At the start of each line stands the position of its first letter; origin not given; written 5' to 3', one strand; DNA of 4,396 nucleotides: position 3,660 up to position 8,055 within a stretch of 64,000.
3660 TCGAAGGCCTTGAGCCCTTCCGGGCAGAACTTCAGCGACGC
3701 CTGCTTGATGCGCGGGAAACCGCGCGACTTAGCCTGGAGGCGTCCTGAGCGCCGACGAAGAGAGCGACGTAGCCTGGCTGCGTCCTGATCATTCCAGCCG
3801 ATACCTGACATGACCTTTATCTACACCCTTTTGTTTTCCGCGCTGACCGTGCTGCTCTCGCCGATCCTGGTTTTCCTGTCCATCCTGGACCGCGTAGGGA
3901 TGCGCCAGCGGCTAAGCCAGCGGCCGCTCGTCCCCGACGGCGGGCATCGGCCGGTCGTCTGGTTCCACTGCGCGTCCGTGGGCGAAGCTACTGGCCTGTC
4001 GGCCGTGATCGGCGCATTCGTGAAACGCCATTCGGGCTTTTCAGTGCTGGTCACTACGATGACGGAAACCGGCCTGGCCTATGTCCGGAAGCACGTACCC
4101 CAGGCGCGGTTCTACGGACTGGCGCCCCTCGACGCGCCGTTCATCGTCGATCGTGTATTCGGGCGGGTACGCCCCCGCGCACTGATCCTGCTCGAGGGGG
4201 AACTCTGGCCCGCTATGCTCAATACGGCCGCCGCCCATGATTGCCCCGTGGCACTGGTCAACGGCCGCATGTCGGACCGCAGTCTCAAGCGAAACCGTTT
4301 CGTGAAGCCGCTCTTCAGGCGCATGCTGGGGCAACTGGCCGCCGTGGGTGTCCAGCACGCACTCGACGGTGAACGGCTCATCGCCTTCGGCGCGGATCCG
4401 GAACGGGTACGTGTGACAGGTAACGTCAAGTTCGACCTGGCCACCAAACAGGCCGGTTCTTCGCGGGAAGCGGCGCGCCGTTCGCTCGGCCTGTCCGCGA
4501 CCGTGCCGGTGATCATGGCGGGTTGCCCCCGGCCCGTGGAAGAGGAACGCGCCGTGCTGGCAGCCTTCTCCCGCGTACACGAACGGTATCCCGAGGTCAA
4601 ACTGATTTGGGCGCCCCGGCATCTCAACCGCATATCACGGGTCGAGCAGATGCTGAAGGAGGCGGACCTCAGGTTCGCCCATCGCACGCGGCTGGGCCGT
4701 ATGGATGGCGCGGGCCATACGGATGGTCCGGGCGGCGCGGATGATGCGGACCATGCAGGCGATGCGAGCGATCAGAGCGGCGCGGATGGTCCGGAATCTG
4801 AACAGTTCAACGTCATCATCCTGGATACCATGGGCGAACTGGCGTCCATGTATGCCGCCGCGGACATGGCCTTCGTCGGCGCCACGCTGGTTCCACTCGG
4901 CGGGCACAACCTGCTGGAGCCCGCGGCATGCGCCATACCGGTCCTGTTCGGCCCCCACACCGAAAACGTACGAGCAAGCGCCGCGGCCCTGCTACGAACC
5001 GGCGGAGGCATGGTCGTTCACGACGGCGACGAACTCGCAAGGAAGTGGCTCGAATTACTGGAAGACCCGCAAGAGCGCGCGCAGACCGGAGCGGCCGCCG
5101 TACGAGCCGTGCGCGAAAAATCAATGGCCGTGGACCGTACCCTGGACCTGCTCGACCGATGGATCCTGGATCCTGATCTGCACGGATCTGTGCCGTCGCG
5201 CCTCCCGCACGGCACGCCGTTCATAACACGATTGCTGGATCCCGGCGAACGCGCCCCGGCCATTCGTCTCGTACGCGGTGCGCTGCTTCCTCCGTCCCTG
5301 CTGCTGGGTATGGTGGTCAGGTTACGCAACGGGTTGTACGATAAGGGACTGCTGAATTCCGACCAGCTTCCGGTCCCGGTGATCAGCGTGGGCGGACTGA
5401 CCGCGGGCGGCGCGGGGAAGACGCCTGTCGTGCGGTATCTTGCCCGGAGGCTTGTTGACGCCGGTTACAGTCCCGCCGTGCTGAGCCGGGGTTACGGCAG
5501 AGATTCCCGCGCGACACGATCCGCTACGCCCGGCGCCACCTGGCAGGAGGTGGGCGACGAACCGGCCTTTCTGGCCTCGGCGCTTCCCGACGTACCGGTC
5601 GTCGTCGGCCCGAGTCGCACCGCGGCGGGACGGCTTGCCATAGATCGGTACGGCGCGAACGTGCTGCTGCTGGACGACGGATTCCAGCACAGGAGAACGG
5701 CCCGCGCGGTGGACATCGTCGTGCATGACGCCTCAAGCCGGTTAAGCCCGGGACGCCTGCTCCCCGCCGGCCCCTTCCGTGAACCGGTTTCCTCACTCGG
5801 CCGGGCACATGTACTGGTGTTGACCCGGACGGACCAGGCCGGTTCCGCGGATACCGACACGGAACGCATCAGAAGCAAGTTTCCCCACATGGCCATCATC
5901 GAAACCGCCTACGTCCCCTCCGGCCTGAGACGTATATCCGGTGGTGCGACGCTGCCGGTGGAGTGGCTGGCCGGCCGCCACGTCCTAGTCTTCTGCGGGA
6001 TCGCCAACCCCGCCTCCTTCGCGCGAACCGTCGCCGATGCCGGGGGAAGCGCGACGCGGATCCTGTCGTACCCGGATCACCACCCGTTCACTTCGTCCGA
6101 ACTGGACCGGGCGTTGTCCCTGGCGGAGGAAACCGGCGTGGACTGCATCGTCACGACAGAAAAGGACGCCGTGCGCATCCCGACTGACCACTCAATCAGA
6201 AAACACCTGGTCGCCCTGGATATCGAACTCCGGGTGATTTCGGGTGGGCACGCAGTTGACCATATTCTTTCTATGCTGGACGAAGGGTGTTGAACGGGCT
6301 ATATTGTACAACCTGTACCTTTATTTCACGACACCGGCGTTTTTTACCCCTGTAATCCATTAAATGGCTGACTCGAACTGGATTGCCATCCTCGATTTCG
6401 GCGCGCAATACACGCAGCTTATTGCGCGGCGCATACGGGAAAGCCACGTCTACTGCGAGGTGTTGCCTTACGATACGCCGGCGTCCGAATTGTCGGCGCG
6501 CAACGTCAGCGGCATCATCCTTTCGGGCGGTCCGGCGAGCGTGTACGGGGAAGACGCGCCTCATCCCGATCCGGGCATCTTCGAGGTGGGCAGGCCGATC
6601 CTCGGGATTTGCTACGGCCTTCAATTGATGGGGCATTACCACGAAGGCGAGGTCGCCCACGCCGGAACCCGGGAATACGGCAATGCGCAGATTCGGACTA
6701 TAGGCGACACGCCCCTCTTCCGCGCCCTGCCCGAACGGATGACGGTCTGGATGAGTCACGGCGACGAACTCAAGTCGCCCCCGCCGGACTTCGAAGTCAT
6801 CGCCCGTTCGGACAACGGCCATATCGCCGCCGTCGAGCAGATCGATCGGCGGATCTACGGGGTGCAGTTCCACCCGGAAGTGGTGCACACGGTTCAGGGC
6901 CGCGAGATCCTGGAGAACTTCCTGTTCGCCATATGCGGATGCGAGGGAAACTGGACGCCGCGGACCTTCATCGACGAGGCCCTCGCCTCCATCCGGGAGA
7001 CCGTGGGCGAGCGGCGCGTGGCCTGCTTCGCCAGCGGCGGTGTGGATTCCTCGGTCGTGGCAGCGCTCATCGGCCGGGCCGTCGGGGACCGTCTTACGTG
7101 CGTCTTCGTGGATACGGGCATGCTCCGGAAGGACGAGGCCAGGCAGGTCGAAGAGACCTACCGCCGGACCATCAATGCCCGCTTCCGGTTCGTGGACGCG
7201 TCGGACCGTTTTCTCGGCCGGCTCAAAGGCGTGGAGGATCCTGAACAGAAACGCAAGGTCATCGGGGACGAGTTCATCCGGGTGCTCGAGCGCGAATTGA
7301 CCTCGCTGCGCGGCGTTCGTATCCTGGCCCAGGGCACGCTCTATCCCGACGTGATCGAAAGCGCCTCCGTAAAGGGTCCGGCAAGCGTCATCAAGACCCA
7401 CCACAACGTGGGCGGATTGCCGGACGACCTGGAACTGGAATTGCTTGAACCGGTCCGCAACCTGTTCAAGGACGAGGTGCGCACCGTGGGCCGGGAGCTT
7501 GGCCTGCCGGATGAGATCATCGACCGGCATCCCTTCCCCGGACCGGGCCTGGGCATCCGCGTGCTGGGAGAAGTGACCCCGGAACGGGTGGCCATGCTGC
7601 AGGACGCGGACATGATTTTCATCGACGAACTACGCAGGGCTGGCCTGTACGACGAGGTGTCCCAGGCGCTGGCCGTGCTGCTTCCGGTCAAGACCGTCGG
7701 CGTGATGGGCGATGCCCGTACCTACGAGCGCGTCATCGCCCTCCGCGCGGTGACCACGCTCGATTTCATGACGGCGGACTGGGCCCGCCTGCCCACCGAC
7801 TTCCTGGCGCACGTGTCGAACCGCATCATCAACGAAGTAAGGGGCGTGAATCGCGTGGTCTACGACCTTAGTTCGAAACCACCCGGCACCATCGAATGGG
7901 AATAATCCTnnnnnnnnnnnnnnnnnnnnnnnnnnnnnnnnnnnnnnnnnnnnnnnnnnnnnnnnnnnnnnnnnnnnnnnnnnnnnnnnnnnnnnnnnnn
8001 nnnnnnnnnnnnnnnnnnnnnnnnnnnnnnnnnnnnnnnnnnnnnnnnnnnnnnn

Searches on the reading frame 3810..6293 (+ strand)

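Call 74: search_protein_families(library=pfam, proteins=[window:3810-6293:+], max_evalue=0.00001)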
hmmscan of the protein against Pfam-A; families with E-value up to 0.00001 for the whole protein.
window:3810-6293:+ (827 aa): 2 families
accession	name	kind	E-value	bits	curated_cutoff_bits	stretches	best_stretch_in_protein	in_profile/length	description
PF02606.20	LpxK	-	1.9e-89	300.4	27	1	491-815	4-319/328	Tetraacyldisaccharide-1-P 4'-kinase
PF04413.22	Glycos_transf_N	-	8.2e-53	179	23.9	1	36-209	4-178/179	3-Deoxy-D-manno-octulosonic-acid transferase (kdotransferase)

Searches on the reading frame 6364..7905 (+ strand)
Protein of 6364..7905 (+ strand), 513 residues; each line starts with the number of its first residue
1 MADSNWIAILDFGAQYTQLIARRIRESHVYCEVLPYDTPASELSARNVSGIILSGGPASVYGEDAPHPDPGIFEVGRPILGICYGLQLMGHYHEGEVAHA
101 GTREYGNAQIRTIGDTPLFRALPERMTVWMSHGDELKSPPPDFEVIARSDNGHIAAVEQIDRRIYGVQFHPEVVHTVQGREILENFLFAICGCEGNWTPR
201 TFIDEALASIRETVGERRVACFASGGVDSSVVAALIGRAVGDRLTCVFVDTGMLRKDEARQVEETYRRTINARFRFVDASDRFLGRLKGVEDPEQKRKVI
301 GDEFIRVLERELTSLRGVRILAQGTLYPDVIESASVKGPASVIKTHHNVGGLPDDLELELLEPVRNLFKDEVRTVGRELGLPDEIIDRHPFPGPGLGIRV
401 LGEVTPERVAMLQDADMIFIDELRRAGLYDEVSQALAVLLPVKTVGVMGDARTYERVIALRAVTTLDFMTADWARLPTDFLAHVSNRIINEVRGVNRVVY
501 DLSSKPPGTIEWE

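Call 74: search_protein_families(library=pfam, proteins=[window:6364-7905:+], max_evalue=0.00001)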
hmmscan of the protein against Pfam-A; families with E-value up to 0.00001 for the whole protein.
window:6364-7905:+ (513 aa): 4 families
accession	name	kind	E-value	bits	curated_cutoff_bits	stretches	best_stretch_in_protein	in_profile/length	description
PF00117.34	GATase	-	3.6e-47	160.9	22.8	1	9-188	2-188/190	Glutamine amidotransferase class-I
PF00958.27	GMP_synt_C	-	2.3e-44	149.8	27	1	421-512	1-92/92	GMP synthase C terminal domain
PF07722.19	Peptidase_C26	-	1.8e-11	44.7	20.5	1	74-172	103-219/219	Peptidase C26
PF02540.23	NAD_synthase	-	3.3e-06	26.8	21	0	218-245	20-48/242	NAD synthase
